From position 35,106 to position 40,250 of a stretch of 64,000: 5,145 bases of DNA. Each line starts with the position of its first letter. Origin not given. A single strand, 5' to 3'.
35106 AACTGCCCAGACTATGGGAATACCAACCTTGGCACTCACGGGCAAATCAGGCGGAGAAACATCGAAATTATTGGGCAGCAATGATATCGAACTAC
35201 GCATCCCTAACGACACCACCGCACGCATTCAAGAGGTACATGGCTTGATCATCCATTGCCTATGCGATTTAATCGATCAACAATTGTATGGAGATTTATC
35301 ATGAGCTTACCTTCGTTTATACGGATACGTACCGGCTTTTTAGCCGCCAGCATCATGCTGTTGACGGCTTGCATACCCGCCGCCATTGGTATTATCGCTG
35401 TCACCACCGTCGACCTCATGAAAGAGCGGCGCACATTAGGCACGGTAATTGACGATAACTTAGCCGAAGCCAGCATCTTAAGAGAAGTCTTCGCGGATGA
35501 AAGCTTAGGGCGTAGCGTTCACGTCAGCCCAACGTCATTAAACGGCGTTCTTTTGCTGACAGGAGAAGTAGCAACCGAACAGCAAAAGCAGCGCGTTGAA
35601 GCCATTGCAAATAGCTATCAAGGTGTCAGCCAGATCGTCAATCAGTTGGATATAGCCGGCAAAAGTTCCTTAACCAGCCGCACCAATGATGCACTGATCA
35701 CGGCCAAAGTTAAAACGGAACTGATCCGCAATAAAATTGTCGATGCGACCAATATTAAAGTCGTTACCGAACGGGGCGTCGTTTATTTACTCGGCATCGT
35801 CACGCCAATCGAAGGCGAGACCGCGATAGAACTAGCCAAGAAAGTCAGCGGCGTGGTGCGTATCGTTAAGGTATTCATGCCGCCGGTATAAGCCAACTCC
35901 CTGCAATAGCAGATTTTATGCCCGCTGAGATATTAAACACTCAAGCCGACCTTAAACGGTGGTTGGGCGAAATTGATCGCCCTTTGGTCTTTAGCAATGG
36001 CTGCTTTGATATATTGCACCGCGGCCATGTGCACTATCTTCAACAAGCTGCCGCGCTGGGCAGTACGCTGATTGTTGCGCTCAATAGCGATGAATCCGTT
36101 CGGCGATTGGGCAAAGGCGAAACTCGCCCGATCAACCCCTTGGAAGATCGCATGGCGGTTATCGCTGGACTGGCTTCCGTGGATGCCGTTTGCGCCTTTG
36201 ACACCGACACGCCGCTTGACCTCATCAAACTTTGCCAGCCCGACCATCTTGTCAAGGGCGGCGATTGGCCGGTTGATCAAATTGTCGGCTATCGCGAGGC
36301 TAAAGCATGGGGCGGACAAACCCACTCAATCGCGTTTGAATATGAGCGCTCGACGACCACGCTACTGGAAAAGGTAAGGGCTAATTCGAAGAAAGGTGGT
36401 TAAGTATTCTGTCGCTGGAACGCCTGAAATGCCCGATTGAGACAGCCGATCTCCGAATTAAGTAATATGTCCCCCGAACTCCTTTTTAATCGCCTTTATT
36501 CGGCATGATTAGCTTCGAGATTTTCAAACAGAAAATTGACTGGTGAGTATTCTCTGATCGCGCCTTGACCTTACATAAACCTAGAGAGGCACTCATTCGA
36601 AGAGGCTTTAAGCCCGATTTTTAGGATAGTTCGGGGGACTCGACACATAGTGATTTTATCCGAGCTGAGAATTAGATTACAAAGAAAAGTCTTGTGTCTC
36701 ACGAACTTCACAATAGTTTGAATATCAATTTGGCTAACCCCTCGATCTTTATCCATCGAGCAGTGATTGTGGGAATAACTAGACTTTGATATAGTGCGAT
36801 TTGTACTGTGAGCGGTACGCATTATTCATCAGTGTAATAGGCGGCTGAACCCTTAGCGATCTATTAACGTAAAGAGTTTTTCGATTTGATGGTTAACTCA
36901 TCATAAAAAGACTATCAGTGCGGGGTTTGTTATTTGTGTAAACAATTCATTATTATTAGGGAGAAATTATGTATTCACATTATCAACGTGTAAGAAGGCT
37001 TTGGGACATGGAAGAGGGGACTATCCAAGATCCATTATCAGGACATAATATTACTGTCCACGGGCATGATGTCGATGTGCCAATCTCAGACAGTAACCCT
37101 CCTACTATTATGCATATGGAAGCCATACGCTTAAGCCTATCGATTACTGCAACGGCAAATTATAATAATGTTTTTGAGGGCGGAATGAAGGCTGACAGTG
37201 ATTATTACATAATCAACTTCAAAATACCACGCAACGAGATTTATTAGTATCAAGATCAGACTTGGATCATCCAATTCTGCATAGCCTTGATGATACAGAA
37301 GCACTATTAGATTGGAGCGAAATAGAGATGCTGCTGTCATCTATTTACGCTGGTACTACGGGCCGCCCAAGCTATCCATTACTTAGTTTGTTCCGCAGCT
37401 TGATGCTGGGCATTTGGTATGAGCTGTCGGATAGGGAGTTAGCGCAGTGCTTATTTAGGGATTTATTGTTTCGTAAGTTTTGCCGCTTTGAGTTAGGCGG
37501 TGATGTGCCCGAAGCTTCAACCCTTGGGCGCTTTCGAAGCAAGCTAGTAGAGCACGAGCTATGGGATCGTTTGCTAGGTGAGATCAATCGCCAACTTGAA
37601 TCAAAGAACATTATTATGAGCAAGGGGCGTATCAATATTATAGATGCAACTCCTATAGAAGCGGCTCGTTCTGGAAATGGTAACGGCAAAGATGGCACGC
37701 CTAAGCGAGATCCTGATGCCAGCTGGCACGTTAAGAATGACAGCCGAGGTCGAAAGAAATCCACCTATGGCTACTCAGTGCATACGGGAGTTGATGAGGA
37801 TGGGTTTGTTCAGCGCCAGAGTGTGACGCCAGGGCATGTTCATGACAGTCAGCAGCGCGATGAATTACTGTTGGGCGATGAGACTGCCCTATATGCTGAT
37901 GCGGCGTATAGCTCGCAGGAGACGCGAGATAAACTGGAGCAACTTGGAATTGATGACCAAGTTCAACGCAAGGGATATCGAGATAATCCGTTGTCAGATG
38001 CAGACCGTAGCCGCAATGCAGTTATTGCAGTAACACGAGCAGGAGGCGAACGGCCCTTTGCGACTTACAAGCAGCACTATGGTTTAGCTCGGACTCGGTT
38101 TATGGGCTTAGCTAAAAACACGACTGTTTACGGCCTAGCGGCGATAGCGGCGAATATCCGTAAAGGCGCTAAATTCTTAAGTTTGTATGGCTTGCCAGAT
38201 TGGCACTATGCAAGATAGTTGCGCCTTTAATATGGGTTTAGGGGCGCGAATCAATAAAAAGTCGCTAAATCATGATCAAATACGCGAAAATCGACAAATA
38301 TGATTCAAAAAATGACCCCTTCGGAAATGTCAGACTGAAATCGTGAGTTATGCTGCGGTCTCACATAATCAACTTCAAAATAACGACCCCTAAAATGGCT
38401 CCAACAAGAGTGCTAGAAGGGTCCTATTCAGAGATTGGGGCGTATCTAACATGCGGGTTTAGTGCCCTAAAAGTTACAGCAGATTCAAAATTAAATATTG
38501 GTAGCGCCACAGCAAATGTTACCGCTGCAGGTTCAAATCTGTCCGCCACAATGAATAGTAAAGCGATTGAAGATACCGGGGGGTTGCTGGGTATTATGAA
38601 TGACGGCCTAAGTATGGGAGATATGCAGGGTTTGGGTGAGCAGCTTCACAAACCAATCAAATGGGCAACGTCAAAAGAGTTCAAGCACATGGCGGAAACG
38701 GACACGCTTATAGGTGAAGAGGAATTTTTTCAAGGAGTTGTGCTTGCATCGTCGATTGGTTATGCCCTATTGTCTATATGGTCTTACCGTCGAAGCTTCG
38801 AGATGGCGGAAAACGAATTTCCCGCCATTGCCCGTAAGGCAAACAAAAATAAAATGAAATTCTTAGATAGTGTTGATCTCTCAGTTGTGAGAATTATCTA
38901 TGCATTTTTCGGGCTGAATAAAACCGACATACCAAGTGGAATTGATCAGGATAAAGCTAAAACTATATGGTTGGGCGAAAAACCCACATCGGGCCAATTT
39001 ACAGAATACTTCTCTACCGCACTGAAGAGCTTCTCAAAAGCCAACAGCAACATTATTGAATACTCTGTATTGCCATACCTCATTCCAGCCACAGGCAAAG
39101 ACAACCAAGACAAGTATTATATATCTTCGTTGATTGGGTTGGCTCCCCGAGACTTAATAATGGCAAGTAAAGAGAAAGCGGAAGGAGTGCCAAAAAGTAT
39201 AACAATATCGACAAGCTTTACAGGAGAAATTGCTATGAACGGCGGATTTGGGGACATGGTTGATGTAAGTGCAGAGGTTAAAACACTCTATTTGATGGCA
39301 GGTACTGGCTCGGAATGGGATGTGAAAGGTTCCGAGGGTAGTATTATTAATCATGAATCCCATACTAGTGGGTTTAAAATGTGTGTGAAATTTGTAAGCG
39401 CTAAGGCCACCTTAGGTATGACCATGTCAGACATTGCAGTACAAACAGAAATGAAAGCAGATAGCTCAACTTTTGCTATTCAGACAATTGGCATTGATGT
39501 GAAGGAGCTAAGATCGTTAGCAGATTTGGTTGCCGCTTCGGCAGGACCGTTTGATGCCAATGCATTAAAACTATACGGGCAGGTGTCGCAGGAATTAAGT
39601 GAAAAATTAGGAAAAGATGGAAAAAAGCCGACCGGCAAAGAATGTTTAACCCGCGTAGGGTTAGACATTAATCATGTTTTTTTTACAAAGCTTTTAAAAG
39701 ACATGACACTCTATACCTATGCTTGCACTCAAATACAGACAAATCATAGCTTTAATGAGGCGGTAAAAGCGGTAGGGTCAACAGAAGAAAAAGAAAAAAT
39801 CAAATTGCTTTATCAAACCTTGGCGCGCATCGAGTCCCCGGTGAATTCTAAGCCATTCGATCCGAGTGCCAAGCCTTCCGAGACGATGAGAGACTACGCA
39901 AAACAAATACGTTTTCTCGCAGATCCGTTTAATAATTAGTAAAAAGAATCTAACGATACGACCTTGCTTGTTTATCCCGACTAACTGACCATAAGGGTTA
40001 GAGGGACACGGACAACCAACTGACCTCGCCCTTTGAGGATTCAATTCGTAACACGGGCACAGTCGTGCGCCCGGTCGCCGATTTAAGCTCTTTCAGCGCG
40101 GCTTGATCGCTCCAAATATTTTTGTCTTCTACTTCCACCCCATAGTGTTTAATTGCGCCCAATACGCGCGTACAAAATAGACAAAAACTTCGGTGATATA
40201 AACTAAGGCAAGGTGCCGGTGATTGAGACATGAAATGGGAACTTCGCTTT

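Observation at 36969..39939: Orphan 604-aa gene split by a 5'-truncated IS copy flanked by a 20-bp target duplication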

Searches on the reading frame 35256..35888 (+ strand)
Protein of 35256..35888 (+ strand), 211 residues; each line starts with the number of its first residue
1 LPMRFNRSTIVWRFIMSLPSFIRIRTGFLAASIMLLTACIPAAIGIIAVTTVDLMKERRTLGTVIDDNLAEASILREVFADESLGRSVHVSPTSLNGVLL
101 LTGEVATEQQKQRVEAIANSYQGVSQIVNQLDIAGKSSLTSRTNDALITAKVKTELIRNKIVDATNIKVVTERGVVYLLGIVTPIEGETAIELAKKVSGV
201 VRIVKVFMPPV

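Call 72: search_protein_families(library=pfam, proteins=[window:35256-35888:+], max_evalue=0.01)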
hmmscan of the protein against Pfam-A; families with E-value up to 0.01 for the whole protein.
window:35256-35888:+ (211 aa): 2 families
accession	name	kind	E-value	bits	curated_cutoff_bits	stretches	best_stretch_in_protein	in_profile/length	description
PF04972.22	BON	-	3e-25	88.7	27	2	144-205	1-63/69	BON domain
PF21937.1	Yop-YscD_ppl_2nd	-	0.00058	20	27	1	87-132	19-65/67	YscD/CdsD-like Bon-like domain 2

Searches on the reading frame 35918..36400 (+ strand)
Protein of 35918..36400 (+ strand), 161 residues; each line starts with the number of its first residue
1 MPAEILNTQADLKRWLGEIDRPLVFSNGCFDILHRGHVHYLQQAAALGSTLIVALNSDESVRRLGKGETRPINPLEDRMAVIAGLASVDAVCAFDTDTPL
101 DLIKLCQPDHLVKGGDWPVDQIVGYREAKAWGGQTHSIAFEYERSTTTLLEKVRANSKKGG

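Call 72: search_protein_families(library=pfam, proteins=[window:35918-36400:+], max_evalue=0.01)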
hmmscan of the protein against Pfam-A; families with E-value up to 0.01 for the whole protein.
window:35918-36400:+ (161 aa): 2 families
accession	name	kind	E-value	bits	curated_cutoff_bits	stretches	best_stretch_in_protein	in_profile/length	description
PF01467.32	CTP_transf_like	-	1.1e-17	64.9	21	1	27-120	3-93/133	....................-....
PF06574.18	FAD_syn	-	0.0094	16.2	27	0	20-95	5-84/158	FAD synthetase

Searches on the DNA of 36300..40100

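Call 55: search_rna_families(source=window, start=36300, end=40100, threshold=evalue, max_evalue=1)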
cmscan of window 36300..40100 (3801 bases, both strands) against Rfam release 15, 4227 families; matches with E-value up to 1: 0.
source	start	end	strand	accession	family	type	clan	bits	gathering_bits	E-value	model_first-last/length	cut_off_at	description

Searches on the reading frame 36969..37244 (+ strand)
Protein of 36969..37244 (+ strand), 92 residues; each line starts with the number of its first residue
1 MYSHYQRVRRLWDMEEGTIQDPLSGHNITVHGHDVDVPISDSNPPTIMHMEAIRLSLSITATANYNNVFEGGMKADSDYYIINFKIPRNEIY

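Call 72: search_protein_families(library=pfam, proteins=[window:36969-37244:+], max_evalue=0.01)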
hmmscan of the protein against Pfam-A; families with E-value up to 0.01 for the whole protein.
window:36969-37244:+ (92 aa): 0 families
